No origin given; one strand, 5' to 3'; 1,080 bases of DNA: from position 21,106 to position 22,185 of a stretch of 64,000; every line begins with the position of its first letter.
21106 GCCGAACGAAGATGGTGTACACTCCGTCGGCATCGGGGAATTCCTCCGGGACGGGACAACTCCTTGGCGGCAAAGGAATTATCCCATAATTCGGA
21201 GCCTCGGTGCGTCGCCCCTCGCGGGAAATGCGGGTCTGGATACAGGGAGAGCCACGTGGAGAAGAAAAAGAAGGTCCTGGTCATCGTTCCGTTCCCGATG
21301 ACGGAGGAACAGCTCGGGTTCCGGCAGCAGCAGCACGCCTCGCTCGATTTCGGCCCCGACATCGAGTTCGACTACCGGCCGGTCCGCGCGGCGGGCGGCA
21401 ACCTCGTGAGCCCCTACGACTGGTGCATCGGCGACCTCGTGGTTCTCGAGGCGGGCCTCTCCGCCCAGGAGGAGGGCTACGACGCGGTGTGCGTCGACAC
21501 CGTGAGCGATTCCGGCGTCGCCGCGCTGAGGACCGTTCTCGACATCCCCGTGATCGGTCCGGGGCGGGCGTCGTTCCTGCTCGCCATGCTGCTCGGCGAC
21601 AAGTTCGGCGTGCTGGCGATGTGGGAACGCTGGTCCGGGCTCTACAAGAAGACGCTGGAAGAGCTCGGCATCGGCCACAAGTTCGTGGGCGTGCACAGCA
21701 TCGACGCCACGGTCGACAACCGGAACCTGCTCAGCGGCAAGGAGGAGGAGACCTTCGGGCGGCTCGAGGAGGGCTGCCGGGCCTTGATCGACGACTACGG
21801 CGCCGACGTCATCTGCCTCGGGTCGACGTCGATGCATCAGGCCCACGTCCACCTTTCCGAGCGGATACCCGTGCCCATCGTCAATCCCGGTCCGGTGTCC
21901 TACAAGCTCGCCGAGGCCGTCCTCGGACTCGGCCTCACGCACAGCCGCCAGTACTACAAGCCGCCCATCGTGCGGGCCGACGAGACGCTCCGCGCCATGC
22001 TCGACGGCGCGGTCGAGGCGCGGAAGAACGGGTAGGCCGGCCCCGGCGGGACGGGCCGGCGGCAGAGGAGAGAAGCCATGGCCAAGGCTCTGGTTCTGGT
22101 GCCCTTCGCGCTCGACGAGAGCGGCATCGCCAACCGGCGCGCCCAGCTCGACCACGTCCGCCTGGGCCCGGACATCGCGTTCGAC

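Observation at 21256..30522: Duplicated, mirror-arranged isochorismatase + polysaccharide-deacetylase cassette with two racemase-superfamily paralogs and an ICL/PEPM gene: candidate uncharacterised heterocycle/amide catabolic pathway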

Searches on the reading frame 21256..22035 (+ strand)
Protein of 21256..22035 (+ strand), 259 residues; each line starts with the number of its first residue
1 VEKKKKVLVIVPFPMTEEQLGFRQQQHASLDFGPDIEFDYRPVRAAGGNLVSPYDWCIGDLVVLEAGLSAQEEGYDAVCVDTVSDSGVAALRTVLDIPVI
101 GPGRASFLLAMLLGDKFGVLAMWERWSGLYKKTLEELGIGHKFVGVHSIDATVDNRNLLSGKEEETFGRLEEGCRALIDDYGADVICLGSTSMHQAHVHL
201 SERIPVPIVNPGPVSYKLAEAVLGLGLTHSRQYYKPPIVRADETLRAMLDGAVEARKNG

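Call 7: search_protein_families(library=pfam, proteins=[window:21256-22035:+], max_evalue=0.01)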
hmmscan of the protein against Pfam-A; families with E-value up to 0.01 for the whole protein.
window:21256-22035:+ (259 aa): 1 family
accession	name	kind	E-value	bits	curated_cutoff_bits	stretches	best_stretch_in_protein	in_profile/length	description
PF01177.27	Asp_Glu_race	-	2e-29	103.4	31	1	59-214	52-206/211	Asp/Glu/Hydantoin racemase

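Call 8: search_protein_families(library=ncbifam, proteins=[window:21256-22035:+], max_evalue=0.01)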
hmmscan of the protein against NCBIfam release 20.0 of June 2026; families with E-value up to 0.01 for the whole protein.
window:21256-22035:+ (259 aa): 0 families

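Call 12: search_solved_structures(query=window:21256-22035:+, max_evalue=0.01, show_alignments=3)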
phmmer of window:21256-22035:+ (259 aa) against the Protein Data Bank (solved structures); distinct sequences matched with E-value up to 0.01: 5.
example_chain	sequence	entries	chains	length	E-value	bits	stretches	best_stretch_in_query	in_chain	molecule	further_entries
3qvk_A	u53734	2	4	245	6.4e-13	51.8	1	45-231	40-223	Putative hydantoin racemase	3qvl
3qvj_A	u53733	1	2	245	6e-12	48.6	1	45-231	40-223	Putative hydantoin racemase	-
5lfd_A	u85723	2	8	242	2.3e-08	36.9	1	61-231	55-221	Allantoin racemase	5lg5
2eq5_A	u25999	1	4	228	4.6e-08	35.8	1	69-215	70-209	228aa long hypothetical hydantoin racemase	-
9qbx_A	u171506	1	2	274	0.00032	23.3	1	64-217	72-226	Epimerase opaE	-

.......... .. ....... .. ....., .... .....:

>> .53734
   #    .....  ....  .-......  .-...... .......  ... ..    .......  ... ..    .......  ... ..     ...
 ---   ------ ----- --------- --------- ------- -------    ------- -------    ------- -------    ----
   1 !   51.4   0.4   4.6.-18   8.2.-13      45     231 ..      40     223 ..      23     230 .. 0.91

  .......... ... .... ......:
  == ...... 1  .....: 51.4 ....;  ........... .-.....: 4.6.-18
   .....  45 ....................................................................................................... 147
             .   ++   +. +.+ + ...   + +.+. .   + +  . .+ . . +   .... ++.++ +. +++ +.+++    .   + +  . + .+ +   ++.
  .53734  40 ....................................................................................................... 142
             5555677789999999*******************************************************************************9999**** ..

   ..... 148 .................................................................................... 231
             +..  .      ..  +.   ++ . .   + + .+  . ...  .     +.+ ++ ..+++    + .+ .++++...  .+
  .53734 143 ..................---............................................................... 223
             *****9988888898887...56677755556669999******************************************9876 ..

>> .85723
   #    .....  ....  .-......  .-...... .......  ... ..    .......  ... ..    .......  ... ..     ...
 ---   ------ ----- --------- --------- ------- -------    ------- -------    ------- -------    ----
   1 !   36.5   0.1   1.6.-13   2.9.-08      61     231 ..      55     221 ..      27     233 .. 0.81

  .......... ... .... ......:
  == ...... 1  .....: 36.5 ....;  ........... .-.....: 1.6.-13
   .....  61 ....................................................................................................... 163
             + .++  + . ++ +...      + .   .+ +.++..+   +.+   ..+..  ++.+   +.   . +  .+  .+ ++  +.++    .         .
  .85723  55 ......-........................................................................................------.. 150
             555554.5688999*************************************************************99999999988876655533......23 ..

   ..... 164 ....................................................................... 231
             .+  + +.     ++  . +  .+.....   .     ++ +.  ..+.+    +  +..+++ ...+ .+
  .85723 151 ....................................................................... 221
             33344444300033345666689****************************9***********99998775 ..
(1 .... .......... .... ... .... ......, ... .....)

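Call 39: find_homologous_proteins(query=window:21256-22035:+, max_evalue=1e-10)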
Query window:21256-22035:+ (259 aa): 1586 proteins with E <= 1e-10 among 4276 candidates; the best 120 are listed.
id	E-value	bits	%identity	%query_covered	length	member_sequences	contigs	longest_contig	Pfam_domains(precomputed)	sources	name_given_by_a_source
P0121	5.3e-156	536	91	99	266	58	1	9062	PF01177.28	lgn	-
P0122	1.7e-148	511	87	98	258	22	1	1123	PF01177.28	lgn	-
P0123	6.3e-148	509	85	98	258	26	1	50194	PF01177.28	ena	-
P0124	2.2e-137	475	84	97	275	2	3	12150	PF01177.28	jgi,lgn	jgi:allantoin racemase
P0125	5.2e-107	375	65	95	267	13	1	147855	PF01177.28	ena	-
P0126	1.7e-105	370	63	95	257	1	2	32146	PF01177.28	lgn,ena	-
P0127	5.1e-104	365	62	98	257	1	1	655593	PF01177.28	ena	-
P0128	1.1e-102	361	62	96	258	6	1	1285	PF01177.28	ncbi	-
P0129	2.0e-101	357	62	95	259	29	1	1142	PF01177.28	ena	-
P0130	3.4e-101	356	62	94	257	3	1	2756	PF01177.28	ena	-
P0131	4.5e-101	356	62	95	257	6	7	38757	PF01177.28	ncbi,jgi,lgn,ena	jgi:Asp/Glu/hydantoin racemase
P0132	5.4e-101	355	62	95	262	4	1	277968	PF01177.28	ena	-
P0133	6.2e-100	352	61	95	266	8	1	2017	PF01177.28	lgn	-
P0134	4.5e-99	349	61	94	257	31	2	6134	PF01177.28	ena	-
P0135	1.5e-97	344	59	95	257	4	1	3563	PF01177.28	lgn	-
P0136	4.9e-97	342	60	95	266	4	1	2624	PF01177.28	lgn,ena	-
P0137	5.8e-97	342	61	95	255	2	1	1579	PF01177.28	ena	-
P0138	8.4e-97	342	60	100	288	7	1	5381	PF01177.28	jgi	jgi:allantoin racemase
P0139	1.6e-96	341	59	99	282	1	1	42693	PF01177.28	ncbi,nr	ncbi:MAG: hydrogenase expression protein HupH [Alphaproteobacteria bacterium]|nr:hydrogenase express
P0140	4.3e-96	339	59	100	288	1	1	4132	PF01177.28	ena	-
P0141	4.4e-96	339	59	100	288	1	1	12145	PF01177.28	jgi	jgi:allantoin racemase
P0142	6.6e-96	339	59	96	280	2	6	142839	PF01177.28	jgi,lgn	-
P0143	7.8e-96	338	61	99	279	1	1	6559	PF01177.28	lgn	-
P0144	8.2e-96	338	59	93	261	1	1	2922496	PF01177.28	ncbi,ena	-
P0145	2.6e-95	337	60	92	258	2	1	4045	PF01177.28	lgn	-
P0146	2.8e-95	337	59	95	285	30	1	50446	PF01177.28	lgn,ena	-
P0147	5.1e-95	336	59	95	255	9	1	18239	PF01177.28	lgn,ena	-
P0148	5.3e-95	336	59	99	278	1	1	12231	PF01177.28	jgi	jgi:allantoin racemase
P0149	1.8e-94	334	59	100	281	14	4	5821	PF01177.28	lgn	-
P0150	3.9e-94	333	60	94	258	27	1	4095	PF01177.28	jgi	-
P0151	5.0e-94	332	59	94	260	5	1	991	PF01177.28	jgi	jgi:allantoin racemase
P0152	3.8e-93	330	59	97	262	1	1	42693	PF01177.28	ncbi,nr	ncbi:MAG: hydrogenase expression protein HupH [Alphaproteobacteria bacterium]|nr:hydrogenase express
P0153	4.0e-93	329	60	94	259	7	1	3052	PF01177.28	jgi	-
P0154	4.7e-93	329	60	95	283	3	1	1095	PF01177.28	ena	-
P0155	1.2e-92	328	61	92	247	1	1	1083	PF01177.28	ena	-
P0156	1.8e-92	327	57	100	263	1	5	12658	PF01177.28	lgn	-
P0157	5.1e-92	326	59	94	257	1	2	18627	PF01177.28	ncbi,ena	-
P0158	5.4e-92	326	57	100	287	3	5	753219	PF01177.28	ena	-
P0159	6.3e-92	326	57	96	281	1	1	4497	PF01177.28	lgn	-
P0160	7.1e-92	325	60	92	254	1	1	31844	PF01177.28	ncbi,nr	ncbi:MAG: hydrogenase expression protein HupH [Burkholderiales bacterium]|nr:hydrogenase expression 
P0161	1.6e-91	324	56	100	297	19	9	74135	PF01177.28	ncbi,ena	-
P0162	1.7e-91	324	56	100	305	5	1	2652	PF01177.28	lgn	-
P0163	2.0e-91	324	57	98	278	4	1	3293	PF01177.28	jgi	jgi:Asp/Glu/hydantoin racemase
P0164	2.1e-91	324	58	99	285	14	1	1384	PF01177.28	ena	-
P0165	2.4e-91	324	61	96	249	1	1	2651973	PF01177.28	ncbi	ncbi:MAG: hypothetical protein JXR14_07480 [Paracoccaceae bacterium]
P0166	3.5e-91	323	56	96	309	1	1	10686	PF01177.28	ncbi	-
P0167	5.6e-91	322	58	99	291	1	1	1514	PF01177.28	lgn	-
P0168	8.0e-91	322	60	96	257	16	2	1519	PF01177.28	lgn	-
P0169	1.0e-90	322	62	96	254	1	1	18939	PF01177.28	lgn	-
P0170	1.6e-90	321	56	100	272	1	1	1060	PF01177.28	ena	-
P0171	1.9e-90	321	57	95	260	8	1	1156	PF01177.28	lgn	-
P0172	2.4e-90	320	56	97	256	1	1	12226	PF01177.28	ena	-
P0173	2.5e-90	320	58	95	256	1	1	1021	PF01177.28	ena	-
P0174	2.8e-90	320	55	100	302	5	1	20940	PF01177.28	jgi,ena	-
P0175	3.6e-90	320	58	92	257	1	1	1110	PF01177.28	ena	-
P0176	5.8e-90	319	57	99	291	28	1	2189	PF01177.28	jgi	-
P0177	9.0e-90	318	58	94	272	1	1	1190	PF01177.28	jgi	jgi:Asp/Glu/hydantoin racemase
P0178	9.2e-90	318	57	93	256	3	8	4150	PF01177.28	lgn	-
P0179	9.3e-90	318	55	100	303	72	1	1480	PF01177.28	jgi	jgi:allantoin racemase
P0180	1.1e-89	318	60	95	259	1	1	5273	PF01177.28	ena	-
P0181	1.2e-89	318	59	95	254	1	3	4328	PF01177.28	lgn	-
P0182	1.2e-89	318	59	94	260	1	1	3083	PF01177.28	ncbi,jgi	-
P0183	1.2e-89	318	55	98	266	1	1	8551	PF01177.28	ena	-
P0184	1.3e-89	318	58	90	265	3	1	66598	PF01177.28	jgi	jgi:allantoin racemase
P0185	1.4e-89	318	57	94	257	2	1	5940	PF01177.28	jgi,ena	-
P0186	1.5e-89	318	56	100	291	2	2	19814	PF01177.28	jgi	jgi:allantoin racemase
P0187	1.5e-89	318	57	94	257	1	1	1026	PF01177.28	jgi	-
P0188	1.8e-89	317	57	94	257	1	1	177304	PF01177.28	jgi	-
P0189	2.5e-89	317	61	92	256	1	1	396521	PF01177.28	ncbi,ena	-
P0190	2.5e-89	317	59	98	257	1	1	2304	PF01177.28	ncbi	-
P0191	3.3e-89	317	56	97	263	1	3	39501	PF01177.28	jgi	jgi:allantoin racemase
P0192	4.0e-89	316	60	96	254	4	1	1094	PF01177.28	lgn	-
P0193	4.5e-89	316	58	96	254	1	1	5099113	PF01177.28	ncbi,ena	-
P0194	1.0e-88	315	58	96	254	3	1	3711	PF01177.28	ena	-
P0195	1.0e-88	315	57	95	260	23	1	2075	PF01177.28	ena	-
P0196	1.1e-88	315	58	96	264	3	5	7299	PF01177.28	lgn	-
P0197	1.1e-88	315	57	94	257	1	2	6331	PF01177.28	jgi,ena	-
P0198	1.2e-88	315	57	96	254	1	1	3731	PF01177.28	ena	-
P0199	1.3e-88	315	56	97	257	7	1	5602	PF01177.28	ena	-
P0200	1.6e-88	314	57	95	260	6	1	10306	PF01177.28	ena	-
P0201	1.6e-88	314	58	95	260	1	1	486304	PF01177.28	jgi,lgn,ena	-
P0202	2.0e-88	314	59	96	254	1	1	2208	PF01177.28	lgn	-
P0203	2.4e-88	314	57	97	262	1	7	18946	PF01177.28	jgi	jgi:allantoin racemase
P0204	2.8e-88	314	57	98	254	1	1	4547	PF01177.28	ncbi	ncbi:MAG: aspartate/glutamate racemase family protein [Hyphomicrobiaceae bacterium]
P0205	3.0e-88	314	59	96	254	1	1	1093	PF01177.28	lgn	-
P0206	3.2e-88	313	57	95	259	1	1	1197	PF01177.28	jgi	-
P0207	3.5e-88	313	55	98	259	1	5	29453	PF01177.28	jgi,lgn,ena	-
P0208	4.2e-88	313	58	94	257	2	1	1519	PF01177.28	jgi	-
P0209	4.6e-88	313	54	98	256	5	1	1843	PF01177.28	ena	-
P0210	4.9e-88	313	56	99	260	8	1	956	PF01177.28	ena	-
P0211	5.7e-88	313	57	92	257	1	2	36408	PF01177.28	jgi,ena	jgi:Asp/Glu/hydantoin racemase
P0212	5.8e-88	313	60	96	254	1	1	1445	PF01177.28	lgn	-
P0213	6.2e-88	312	57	94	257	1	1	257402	PF01177.28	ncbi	-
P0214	6.4e-88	312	58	97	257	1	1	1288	PF01177.28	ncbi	-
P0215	8.5e-88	312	56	98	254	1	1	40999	PF01177.28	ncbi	-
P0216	8.7e-88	312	58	96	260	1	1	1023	PF01177.28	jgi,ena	-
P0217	9.3e-88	312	55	98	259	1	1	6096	PF01177.28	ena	-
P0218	1.1e-87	312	57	94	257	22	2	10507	PF01177.28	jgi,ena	jgi:Asp/Glu/hydantoin racemase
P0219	1.1e-87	312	59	95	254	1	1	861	PF01177.28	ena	-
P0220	1.3e-87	311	58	95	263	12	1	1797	PF01177.28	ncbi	-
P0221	1.4e-87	311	56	97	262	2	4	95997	PF01177.28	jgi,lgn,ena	-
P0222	1.4e-87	311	57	96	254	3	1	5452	PF01177.28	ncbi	-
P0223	1.6e-87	311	58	98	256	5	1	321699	PF01177.28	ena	-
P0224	1.6e-87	311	58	96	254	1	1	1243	PF01177.28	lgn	-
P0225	2.0e-87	311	57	94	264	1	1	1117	PF01177.28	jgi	jgi:allantoin racemase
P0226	2.0e-87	311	57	95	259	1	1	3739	PF01177.28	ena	-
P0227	2.1e-87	311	58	95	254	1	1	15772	PF01177.28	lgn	-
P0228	2.2e-87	311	57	98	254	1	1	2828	PF01177.28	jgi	jgi:allantoin racemase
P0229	2.3e-87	311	56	94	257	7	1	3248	PF01177.28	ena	-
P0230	2.4e-87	311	57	95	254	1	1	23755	PF01177.28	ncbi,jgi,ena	-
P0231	2.8e-87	310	59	97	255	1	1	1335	PF01177.28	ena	-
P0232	3.5e-87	310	56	97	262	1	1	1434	PF01177.28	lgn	-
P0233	3.5e-87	310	59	96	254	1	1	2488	PF01177.28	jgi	-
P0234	3.7e-87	310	56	93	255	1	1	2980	PF01177.28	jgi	jgi:allantoin racemase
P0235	4.1e-87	310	57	95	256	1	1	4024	PF01177.28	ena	-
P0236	4.3e-87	310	57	95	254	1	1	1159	PF01177.28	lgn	-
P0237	4.4e-87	310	56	95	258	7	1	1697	PF01177.28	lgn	-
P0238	4.4e-87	310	56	92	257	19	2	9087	PF01177.28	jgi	jgi:allantoin racemase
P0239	4.7e-87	310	55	97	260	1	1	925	PF01177.28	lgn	-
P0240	5.2e-87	309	56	94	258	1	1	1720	PF01177.28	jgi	jgi:allantoin racemase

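Call 40: find_encoding_contigs(protein=P0139, flank=10000, max_places=1)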
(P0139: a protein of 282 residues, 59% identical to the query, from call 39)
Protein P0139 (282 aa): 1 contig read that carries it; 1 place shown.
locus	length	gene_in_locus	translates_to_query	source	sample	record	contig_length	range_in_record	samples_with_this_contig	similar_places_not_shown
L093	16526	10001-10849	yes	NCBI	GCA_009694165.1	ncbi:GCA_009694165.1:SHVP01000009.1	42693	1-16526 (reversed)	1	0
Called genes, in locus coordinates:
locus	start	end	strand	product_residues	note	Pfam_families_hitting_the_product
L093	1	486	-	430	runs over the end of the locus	PF02417:Chromate_transp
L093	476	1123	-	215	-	PF12973:Cupin_7 (faint)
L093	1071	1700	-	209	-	PF09828:ChrB_C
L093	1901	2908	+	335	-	-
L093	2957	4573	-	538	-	PF01425:Amidase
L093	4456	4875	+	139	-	PF03061:4HBT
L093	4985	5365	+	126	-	PF07978:NIPSNAP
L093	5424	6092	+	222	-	PF13417:GST_N_3, PF13409:GST_N_2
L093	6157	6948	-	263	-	PF00106:adh_short, PF08659:KR, PF23441:SDR (weak), PF13561:adh_short_C2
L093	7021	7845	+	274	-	PF02668:TauD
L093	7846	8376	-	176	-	PF13302:Acetyltransf_3 (weak), PF00583:Acetyltransf_1, PF13673:Acetyltransf_10, PF08445:FR47 (weak), PF13508:Acetyltransf_7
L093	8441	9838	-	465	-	PF01494:FAD_binding_3 (weak), PF01946:Thi4 (faint), PF03486:HI0933_like (faint), PF07992:Pyr_redox_2 (faint), PF00890:FAD_binding_2, PF01266:DAO, PF12831:FAD_oxidored, PF13450:NAD_binding_8 (weak)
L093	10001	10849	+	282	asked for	PF01177:Asp_Glu_race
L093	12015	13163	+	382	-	PF03480:DctP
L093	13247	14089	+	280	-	-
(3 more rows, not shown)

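Call 41: find_encoding_contigs(protein=P0193, flank=10000, max_places=1)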
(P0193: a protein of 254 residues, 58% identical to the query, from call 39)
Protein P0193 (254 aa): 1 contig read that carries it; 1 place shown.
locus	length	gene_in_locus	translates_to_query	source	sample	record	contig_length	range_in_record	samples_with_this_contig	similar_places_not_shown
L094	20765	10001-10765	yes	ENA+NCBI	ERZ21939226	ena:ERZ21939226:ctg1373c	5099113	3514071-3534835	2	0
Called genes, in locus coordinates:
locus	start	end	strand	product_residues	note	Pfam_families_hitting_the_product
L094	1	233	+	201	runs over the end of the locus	PF00857:Isochorismatase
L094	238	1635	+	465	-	PF01494:FAD_binding_3 (weak), PF03486:HI0933_like (faint), PF07992:Pyr_redox_2 (faint), PF00890:FAD_binding_2, PF01266:DAO, PF12831:FAD_oxidored (weak)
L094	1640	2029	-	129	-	PF12680:SnoaL_2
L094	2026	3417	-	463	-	PF03972:MmgE_PrpD_N, PF19305:MmgE_PrpD_C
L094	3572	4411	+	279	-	PF05721:PhyH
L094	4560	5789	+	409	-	PF13458:Peripla_BP_6, PF13433:Peripla_BP_5, PF01094:ANF_receptor (faint)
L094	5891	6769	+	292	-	PF02653:BPD_transp_2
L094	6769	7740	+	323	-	PF02653:BPD_transp_2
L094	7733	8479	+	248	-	PF00005:ABC_tran, PF12399:BCA_ABC_TP_C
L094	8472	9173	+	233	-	PF00005:ABC_tran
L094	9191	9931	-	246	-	PF00106:adh_short, PF08659:KR, PF13561:adh_short_C2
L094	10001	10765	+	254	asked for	PF01177:Asp_Glu_race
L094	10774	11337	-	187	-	PF01361:Tautomerase, PF12680:SnoaL_2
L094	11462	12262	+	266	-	PF00392:GntR, PF13545:HTH_Crp_2 (faint), PF07702:UTRA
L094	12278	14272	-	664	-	PF00270:DEAD, PF00271:Helicase_C, PF03880:DbpA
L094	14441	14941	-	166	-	PF03073:TspO_MBR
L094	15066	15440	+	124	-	-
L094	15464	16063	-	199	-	-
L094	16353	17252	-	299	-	-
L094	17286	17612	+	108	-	-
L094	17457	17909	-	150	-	PF00583:Acetyltransf_1, PF13508:Acetyltransf_7, PF13673:Acetyltransf_10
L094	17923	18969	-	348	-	PF02687:FtsX (weak)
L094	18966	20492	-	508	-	PF12704:MacB_PCD (weak)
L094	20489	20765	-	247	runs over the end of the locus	PF00005:ABC_tran, PF02463:SMC_N (faint)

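Call 42: find_encoding_contigs(protein=P0144, flank=10000, max_places=1)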
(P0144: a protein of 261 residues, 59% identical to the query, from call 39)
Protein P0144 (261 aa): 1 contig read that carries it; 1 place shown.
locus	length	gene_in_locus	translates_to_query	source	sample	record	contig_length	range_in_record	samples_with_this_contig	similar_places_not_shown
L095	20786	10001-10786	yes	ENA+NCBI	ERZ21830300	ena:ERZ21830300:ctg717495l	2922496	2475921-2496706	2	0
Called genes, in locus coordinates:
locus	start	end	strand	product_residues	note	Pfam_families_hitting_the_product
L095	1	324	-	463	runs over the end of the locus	PF00355:Rieske, PF19301:LigXa_C (weak)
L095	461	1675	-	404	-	PF02771:Acyl-CoA_dh_N, PF02770:Acyl-CoA_dh_M, PF00441:Acyl-CoA_dh_1, PF08028:Acyl-CoA_dh_2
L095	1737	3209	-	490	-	PF00884:Sulfatase, PF01663:Phosphodiest (faint), PF16347:SGSH_C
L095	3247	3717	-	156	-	-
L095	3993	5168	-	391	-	PF00355:Rieske, PF00848:Ring_hydroxyl_A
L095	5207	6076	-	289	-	PF02668:TauD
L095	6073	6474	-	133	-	-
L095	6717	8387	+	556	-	PF00743:FMO-like, PF07992:Pyr_redox_2, PF13450:NAD_binding_8, PF13738:Pyr_redox_3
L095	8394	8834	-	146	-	-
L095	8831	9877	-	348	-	PF01926:MMR_HSR1 (weak), PF06071:YchF-GTPase_C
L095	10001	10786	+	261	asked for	PF01177:Asp_Glu_race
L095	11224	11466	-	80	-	-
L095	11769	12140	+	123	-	PF12844:HTH_19 (weak), PF13560:HTH_31, PF01381:HTH_3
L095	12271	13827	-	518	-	PF00528:BPD_transp_1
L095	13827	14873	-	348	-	PF00005:ABC_tran, PF13304:AAA_21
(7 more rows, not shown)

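Call 54: search_protein_families(library=pfam, proteins=[L094:238-1635:+], max_evalue=0.001)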
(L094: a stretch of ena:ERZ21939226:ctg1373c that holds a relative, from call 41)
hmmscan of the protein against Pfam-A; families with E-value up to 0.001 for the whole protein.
L094:238-1635:+ (465 aa): 9 families
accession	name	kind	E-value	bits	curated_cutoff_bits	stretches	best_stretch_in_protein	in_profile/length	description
PF00890.30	FAD_binding_2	-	2.6e-52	178.9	20.4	1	17-432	2-404/414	FAD binding domain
PF01266.30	DAO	-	5.5e-10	39.7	27.9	1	17-206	2-207/353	FAD dependent oxidoreductase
PF03486.20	HI0933_like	-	7.3e-08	32.6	50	0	17-47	3-33/244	HI0933-like protein Rossmann domain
PF07992.20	Pyr_redox_2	-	2.9e-07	30.6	26.1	1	16-114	2-73/291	Pyridine nucleotide-disulphide oxidoreductase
PF01494.25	FAD_binding_3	-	4.2e-07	30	22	1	15-206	2-161/349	FAD binding domain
PF12831.13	FAD_oxidored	-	6.5e-06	26.1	27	1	17-197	2-140/416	FAD dependent oxidoreductase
PF13738.12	Pyr_redox_3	-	2.7e-05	24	30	1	18-48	1-32/305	Pyridine nucleotide-disulphide oxidoreductase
PF13450.12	NAD_binding_8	-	9.7e-05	23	21.9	1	19-52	1-34/68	NAD(P)-binding Rossmann-like domain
PF00070.33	Pyr_redox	-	0.00058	20.8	22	0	17-50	2-35/82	Pyridine nucleotide-disulphide oxidoreductase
